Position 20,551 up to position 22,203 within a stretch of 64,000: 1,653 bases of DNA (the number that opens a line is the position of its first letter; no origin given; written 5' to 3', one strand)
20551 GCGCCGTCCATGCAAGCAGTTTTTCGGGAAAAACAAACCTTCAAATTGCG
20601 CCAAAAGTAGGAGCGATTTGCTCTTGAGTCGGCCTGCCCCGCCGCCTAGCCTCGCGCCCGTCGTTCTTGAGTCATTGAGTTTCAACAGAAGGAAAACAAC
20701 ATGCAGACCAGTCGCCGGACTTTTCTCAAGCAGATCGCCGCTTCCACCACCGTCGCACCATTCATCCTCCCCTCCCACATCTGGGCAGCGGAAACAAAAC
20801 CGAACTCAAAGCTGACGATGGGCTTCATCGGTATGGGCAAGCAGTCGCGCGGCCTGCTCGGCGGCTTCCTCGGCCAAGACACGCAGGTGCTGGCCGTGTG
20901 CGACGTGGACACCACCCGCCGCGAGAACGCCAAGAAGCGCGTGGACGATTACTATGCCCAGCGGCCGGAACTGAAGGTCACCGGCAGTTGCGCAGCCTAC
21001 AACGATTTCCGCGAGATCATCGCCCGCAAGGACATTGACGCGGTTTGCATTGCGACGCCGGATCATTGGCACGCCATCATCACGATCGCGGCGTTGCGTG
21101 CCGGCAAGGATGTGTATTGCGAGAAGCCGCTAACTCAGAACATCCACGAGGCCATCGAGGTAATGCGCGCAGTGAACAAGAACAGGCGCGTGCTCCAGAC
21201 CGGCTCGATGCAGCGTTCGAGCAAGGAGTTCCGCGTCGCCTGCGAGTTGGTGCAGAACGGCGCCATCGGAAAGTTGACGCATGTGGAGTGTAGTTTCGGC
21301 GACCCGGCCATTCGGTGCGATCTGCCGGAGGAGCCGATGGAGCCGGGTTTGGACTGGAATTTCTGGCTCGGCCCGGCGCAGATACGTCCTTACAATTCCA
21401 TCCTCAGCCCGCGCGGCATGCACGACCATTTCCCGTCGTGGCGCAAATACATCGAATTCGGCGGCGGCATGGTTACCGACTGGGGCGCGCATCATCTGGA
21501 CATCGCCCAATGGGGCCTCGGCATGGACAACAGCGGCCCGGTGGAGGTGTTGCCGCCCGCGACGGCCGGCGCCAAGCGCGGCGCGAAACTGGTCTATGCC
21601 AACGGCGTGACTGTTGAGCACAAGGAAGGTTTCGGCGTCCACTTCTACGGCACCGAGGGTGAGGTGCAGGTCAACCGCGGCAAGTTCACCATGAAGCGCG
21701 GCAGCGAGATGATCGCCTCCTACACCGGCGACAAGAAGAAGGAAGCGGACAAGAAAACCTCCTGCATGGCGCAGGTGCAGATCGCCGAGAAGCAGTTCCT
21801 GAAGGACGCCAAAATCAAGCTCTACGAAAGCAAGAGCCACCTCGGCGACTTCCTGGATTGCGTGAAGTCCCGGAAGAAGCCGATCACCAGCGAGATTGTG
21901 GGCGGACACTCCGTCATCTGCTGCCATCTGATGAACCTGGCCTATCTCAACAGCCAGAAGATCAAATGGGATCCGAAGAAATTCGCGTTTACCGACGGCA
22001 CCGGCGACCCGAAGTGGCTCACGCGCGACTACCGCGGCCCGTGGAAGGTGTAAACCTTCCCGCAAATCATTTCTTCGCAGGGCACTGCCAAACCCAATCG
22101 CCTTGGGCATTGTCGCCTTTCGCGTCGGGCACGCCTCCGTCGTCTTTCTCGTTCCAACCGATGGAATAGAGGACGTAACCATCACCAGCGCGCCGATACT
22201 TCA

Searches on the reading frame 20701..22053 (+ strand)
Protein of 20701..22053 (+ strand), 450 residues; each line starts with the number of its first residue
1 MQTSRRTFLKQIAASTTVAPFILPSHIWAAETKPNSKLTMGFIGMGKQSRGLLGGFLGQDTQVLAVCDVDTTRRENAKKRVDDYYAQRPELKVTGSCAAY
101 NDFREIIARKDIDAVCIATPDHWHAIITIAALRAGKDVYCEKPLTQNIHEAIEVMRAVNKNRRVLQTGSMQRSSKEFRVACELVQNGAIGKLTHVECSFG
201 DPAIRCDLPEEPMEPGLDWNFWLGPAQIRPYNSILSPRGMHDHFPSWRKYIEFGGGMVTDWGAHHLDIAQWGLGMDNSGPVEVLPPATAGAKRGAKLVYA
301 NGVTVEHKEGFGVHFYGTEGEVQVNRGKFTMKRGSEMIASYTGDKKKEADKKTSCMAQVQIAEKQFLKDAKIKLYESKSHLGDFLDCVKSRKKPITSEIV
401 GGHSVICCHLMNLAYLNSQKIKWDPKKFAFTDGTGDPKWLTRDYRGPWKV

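Call 40: search_protein_families(library=pfam, proteins=[window:20701-22053:+], max_evalue=0.001)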
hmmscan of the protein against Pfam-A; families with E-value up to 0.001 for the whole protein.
window:20701-22053:+ (450 aa): 3 families
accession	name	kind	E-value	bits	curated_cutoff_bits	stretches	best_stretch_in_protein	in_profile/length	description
PF01408.29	GFO_IDH_MocA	-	2.3e-18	67.5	24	1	40-168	3-119/120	Oxidoreductase family, NAD-binding Rossmann fold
PF19051.5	GFO_IDH_MocA_C2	-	6.5e-18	65.6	23.3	1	207-449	42-253/254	Oxidoreductase family, C-terminal alpha/beta domain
PF22725.1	GFO_IDH_MocA_C3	-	3.3e-09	37.2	27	1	243-274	31-62/124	GFO/IDH/MocA C-terminal domain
